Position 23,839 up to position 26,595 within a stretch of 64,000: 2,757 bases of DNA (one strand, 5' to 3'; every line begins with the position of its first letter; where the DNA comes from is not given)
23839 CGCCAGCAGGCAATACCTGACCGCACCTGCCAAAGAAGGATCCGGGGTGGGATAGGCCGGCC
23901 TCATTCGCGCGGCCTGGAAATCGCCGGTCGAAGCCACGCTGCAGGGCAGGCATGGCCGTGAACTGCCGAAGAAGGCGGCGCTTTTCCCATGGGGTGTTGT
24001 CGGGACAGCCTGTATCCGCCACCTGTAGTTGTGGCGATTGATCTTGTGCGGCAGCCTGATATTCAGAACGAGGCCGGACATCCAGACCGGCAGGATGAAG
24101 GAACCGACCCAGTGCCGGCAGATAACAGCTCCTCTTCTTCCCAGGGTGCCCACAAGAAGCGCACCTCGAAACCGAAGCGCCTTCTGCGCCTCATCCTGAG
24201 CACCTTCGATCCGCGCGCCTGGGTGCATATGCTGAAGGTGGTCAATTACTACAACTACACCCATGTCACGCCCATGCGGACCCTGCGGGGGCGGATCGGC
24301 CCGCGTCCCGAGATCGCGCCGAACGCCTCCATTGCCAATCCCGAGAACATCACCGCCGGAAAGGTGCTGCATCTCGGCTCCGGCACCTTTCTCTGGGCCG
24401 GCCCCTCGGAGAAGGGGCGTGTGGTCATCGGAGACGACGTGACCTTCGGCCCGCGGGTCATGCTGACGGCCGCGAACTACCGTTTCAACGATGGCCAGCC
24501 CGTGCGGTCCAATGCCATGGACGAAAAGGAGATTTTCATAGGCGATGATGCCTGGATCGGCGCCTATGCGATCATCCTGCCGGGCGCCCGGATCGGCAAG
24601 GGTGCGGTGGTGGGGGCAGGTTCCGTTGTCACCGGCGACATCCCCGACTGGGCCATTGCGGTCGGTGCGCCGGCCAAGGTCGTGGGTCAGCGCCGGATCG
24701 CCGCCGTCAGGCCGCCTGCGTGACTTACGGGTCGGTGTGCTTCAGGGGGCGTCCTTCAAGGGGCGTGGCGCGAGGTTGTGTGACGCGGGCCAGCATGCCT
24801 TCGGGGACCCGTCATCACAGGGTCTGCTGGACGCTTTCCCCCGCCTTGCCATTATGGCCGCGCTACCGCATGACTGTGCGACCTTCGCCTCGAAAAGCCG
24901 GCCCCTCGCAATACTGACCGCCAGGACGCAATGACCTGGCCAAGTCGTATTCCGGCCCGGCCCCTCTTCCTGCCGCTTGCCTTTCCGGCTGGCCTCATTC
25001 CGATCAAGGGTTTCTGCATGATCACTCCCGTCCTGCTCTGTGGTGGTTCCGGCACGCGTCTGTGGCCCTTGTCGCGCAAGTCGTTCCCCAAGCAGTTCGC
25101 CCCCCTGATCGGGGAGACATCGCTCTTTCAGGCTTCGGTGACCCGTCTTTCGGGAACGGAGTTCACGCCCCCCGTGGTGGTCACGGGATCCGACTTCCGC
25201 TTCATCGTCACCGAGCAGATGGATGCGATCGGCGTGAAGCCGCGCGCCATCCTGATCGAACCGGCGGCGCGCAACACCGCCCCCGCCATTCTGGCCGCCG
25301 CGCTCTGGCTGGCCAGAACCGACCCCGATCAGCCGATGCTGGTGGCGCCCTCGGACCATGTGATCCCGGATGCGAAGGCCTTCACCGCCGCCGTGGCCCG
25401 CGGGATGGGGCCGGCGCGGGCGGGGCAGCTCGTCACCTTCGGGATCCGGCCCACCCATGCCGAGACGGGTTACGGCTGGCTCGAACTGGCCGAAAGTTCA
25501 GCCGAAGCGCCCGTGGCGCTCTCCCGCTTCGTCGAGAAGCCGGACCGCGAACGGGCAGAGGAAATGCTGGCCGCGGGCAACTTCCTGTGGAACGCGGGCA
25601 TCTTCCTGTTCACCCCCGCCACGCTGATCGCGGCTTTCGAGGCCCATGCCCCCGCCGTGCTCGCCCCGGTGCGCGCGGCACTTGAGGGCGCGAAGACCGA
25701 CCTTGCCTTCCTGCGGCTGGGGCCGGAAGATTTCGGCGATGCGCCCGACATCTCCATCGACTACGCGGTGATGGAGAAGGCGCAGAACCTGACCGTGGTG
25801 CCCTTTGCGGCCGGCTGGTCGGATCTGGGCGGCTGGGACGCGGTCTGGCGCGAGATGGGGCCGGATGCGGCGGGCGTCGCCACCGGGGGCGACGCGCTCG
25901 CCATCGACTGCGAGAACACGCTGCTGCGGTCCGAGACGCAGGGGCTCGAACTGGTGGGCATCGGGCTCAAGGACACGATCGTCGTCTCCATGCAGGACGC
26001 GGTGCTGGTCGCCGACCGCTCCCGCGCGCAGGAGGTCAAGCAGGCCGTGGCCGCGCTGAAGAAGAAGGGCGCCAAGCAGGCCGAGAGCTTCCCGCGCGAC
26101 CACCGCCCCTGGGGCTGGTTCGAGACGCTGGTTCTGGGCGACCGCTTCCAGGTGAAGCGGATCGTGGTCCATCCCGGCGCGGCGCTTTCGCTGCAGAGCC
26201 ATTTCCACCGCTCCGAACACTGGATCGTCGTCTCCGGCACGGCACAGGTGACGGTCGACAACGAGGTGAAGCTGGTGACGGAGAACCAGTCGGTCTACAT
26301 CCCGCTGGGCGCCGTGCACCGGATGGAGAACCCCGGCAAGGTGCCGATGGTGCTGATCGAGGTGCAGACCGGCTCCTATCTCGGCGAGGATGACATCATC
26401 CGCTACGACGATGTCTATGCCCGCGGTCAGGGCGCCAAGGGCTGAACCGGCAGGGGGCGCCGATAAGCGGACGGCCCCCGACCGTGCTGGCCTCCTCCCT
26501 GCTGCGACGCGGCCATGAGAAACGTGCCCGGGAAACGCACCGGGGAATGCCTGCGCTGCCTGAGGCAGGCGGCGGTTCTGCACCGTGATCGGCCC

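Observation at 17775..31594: Two paralogous two-gene modules (large SGNH/SASA-like protein + beta-helix/LamG protein) bracketing manC and an acetyltransferase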

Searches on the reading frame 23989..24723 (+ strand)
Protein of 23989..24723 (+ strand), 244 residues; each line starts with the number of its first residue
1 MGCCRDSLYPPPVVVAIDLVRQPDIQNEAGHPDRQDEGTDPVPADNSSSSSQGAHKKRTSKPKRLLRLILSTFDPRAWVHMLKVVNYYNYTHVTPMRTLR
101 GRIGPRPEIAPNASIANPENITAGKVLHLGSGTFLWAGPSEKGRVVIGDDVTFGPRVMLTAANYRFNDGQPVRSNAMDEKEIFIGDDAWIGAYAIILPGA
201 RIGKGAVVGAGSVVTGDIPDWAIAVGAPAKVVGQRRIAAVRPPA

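Call 11: search_protein_families(library=pfam, proteins=[window:23989-24723:+], max_evalue=0.001)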
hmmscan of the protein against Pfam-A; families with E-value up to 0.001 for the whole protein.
window:23989-24723:+ (244 aa): 2 families
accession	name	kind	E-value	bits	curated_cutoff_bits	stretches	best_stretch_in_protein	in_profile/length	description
PF00132.30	Hexapep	-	8.2e-18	63.7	27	1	183-216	3-36/36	Bacterial transferase hexapeptide (six repeats)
PF14602.12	Hexapep_2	-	5.1e-09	36.1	27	1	183-215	3-33/34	Hexapeptide repeat of succinyl-transferase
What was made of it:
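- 23989..24723 (+): Hexapeptide-repeat acyltransferase between the two pairs. Pfam Hexapep E=8e-18 (call 11).
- Checked: Between the pairs lie a hexapeptide acyltransferase (23989-24723) and manC (24931-26445) (call 11).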

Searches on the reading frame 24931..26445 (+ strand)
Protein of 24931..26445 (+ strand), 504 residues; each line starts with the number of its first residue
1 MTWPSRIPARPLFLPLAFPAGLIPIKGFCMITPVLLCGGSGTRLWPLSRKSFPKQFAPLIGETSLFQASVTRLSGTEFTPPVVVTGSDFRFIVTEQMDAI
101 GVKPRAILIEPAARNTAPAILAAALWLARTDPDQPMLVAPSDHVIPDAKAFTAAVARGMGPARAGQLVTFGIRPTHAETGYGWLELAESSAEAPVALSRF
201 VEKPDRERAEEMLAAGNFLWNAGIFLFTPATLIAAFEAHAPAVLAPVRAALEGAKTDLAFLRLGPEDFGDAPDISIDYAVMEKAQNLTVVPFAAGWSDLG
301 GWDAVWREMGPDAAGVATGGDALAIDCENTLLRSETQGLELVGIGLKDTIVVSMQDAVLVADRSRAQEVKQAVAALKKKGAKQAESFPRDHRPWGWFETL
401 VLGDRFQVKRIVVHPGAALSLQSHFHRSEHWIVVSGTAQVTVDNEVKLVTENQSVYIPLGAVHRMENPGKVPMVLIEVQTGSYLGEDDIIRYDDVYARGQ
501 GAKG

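Call 11: search_protein_families(library=pfam, proteins=[window:24931-26445:+], max_evalue=0.001)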
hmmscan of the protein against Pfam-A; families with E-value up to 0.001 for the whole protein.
window:24931-26445:+ (504 aa): 5 families
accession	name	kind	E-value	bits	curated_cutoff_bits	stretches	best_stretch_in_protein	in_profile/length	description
PF01050.24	MannoseP_isomer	-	1.4e-48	164.3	23.6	1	383-494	5-116/116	Mannose-6-phosphate isomerase C-terminal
PF00483.29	NTP_transferase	-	2.4e-42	145.7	21.2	1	33-308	2-238/245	Nucleotidyl transferase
PF07883.17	Cupin_2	-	3.9e-12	46.1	27.2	1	411-478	3-69/70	Cupin domain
PF22640.1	ManC_GMP_beta-helix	-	2.5e-09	37.4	27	1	321-376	2-55/55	MannoseP isomerase/GMP-like beta-helix domain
PF12804.13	NTP_transf_3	-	2.3e-06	28.3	27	1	34-155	2-108/160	MobA-like NTP transferase domain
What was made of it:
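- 24931..26445 (+): manC (mannose-1-phosphate guanylyltransferase / mannose-6-phosphate isomerase) between the two pairs. Pfam NTP_transferase and MannoseP_isomer (call 11).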
